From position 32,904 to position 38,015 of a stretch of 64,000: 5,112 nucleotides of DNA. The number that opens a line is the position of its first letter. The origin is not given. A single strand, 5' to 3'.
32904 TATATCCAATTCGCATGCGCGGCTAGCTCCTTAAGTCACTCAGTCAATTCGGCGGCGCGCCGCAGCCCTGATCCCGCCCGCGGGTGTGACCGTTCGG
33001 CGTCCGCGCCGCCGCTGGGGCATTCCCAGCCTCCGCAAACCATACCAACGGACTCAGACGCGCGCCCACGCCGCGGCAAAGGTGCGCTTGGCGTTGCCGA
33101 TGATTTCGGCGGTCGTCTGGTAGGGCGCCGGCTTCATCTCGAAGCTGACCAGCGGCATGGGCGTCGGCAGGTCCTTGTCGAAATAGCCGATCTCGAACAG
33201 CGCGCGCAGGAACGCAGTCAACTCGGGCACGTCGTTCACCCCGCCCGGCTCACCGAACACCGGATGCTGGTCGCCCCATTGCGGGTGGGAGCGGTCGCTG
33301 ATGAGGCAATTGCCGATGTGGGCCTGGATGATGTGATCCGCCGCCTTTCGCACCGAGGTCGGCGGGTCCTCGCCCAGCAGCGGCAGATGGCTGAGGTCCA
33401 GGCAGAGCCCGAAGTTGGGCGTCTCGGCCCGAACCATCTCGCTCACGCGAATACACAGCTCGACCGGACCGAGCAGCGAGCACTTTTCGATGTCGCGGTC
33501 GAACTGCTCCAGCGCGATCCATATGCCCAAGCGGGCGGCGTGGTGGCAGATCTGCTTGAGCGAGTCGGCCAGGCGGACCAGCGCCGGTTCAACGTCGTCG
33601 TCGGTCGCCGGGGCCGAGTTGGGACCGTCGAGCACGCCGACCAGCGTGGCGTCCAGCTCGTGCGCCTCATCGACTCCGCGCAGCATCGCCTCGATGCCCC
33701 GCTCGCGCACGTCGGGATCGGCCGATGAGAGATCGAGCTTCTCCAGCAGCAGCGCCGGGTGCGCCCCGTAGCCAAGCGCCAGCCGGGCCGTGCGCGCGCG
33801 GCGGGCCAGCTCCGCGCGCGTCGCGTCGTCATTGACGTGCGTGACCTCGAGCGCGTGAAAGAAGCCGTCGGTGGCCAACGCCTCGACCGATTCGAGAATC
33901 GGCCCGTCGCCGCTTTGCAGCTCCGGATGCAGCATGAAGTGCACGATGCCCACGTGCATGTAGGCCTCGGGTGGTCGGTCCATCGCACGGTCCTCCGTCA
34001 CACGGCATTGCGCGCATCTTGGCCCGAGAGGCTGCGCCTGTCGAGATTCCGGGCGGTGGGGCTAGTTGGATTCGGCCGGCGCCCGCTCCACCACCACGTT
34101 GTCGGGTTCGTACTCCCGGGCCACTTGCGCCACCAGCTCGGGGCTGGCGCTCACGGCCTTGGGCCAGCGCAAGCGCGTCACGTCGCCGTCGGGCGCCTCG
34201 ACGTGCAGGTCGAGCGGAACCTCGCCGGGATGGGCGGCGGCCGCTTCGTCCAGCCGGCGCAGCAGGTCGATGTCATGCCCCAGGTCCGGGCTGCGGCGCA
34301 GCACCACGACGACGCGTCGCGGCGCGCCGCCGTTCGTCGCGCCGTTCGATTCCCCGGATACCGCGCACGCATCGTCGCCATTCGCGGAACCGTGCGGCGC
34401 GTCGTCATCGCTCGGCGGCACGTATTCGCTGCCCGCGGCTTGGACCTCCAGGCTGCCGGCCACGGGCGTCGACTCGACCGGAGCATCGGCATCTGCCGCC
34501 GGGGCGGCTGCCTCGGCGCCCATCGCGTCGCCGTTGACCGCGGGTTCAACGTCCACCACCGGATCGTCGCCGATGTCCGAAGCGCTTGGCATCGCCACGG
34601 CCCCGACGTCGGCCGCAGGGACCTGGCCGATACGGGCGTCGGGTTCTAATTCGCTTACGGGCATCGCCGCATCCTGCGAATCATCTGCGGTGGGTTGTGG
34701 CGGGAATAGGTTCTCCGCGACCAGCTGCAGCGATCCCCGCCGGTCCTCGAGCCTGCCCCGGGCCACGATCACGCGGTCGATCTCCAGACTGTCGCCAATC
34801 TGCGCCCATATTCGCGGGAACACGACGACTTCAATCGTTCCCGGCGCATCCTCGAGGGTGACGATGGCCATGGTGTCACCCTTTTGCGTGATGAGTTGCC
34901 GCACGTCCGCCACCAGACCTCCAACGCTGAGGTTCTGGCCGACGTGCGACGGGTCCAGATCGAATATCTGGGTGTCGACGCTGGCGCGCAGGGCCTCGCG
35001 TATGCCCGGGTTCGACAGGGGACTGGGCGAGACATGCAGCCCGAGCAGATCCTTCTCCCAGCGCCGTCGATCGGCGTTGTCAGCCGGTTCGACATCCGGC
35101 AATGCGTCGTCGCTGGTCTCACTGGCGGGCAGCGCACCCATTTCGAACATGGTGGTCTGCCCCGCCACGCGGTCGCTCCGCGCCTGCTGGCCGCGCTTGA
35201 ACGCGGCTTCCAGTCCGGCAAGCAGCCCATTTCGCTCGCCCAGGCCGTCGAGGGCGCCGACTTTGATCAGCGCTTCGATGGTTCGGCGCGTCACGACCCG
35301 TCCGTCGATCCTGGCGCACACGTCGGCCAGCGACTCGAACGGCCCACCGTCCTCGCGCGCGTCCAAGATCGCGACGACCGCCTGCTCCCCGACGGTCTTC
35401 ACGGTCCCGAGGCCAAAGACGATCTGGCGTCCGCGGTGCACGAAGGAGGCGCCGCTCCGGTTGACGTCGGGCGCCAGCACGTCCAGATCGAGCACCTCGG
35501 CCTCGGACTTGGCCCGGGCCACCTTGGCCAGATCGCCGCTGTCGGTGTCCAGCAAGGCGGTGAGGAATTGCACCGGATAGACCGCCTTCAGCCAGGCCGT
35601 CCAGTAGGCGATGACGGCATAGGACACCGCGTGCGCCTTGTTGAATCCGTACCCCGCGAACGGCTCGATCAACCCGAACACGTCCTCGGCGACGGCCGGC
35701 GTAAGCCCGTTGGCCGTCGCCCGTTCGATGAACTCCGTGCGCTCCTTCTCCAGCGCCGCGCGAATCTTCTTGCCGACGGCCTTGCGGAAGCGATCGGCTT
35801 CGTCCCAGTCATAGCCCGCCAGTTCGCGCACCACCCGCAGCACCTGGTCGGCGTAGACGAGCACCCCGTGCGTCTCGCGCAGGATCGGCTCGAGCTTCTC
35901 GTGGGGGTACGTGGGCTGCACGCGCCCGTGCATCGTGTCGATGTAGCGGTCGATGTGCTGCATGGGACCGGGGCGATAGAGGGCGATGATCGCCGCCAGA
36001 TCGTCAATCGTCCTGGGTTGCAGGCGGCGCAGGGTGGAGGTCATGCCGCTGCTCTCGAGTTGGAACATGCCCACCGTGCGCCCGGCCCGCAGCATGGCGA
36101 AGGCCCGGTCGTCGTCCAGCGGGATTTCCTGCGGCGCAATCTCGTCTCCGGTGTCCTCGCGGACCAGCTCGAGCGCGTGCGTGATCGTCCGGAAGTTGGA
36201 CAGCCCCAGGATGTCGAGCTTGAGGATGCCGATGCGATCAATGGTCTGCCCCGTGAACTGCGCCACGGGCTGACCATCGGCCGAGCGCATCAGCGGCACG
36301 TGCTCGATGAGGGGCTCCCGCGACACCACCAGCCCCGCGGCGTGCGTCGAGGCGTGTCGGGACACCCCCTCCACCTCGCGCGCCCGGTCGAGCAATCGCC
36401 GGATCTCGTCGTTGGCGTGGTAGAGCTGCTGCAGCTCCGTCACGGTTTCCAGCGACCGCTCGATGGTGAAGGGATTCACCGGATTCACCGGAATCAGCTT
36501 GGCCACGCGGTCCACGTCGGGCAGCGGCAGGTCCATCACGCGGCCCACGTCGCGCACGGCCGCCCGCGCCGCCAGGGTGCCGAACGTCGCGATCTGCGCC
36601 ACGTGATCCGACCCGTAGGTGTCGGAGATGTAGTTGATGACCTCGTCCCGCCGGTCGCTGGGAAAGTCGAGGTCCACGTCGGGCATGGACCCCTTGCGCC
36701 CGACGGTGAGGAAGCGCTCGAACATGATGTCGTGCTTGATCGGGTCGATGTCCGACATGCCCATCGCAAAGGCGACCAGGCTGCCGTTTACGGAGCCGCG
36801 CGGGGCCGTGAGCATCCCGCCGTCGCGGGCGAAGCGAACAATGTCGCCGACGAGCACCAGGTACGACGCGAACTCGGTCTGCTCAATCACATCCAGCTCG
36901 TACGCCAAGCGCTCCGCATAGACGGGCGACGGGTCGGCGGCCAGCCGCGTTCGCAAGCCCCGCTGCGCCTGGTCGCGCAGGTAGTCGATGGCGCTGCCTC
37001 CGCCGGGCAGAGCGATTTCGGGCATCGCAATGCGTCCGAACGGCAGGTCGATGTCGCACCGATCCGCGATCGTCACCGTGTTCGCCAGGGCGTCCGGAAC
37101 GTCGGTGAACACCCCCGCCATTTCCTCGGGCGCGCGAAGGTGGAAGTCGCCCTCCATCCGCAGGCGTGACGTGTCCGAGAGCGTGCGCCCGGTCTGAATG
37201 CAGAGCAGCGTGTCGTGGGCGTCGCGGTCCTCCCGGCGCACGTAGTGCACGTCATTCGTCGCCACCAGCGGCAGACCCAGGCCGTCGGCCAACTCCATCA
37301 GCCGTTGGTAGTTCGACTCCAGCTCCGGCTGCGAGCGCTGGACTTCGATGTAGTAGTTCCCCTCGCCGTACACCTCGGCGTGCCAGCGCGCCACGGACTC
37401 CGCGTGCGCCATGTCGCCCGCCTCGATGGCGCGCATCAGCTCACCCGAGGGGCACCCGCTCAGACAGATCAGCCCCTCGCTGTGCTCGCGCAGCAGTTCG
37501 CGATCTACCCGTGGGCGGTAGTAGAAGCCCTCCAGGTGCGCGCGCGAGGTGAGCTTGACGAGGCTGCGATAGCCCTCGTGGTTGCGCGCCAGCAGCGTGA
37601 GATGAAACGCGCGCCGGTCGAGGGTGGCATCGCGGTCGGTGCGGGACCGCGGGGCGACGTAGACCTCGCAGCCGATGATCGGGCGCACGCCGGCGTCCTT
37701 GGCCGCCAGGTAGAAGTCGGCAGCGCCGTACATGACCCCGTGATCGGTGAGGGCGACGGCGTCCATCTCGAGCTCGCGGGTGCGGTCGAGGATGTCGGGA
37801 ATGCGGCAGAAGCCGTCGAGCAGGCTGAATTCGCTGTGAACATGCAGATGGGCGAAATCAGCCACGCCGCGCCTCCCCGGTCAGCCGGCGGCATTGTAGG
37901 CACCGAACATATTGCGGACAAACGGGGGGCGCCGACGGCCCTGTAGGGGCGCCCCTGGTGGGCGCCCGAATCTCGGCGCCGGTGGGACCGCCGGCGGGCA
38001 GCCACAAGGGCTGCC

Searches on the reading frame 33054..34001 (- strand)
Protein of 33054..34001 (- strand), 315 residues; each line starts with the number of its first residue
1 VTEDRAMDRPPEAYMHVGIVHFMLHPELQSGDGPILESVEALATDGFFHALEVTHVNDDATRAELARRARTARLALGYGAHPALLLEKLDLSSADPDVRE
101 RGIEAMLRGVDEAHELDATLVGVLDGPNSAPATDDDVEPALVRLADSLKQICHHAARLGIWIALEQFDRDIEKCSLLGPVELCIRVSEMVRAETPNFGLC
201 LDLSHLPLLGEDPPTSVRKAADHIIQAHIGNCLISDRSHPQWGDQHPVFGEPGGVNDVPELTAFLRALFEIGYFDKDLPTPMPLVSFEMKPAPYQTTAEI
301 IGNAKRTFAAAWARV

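Call 82: search_protein_families(library=pfam, proteins=[window:33054-34001:-], max_evalue=0.0001)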
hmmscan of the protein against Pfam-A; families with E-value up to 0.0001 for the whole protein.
window:33054-34001:- (315 aa): 1 family
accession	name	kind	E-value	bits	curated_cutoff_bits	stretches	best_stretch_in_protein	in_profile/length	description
PF01261.30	AP_endonuc_2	-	4e-20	73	31.1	1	50-273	11-221/249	Xylose isomerase-like TIM barrel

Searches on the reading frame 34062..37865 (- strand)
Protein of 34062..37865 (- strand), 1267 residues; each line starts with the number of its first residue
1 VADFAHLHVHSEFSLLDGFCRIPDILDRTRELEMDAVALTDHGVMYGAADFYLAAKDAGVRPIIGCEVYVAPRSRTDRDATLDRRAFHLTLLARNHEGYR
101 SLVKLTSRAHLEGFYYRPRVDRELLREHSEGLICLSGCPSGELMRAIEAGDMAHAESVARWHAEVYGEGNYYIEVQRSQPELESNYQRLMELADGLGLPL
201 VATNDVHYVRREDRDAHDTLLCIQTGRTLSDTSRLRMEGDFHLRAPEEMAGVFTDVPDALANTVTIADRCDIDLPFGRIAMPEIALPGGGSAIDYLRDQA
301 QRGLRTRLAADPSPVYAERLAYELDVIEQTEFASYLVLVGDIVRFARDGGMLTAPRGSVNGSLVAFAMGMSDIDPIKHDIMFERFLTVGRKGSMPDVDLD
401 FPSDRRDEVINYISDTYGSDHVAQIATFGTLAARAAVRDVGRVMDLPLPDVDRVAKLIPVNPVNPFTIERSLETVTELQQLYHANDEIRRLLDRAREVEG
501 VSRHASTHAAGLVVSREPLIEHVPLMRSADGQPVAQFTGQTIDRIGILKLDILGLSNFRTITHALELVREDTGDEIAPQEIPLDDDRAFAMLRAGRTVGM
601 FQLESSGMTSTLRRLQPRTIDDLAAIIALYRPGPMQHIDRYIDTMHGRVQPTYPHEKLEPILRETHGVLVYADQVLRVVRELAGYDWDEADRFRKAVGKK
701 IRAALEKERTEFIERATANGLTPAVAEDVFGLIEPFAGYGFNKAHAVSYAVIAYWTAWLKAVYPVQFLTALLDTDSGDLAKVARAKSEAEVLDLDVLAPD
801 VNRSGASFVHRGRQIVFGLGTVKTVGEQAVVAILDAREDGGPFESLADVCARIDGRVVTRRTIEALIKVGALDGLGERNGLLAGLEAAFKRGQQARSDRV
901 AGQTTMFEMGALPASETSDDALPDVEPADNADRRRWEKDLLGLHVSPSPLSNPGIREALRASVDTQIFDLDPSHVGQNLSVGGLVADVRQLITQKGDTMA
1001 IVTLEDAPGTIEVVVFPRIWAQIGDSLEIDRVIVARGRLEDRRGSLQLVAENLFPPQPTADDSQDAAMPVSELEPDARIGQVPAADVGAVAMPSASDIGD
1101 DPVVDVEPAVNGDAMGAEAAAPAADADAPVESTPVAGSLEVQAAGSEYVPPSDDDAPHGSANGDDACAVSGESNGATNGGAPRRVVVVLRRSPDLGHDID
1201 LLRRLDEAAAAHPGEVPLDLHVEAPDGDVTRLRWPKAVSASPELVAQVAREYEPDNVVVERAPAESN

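Call 82: search_protein_families(library=pfam, proteins=[window:34062-37865:-], max_evalue=0.0001)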
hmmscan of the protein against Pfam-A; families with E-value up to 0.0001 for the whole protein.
window:34062-37865:- (1267 aa): 5 families
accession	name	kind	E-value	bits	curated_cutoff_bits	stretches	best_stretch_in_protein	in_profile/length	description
PF07733.18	DNA_pol3_alpha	-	1.9e-83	280.5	23.9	1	294-554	1-260/260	Bacterial DNA polymerase III alpha NTPase domain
PF02811.25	PHP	-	6.7e-56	189.6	26.4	1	6-178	1-164/164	PHP domain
PF17657.6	DNA_pol3_finger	-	4.7e-53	179.4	22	1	559-720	3-166/166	Bacterial DNA polymerase III alpha subunit finger domain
PF14579.12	HHH_6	-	3.1e-25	88.6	25.6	1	794-877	2-85/90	Helix-hairpin-helix motif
PF01336.31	tRNA_anti-codon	-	5.3e-10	39.5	27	1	980-1053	2-72/75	OB-fold nucleic acid binding domain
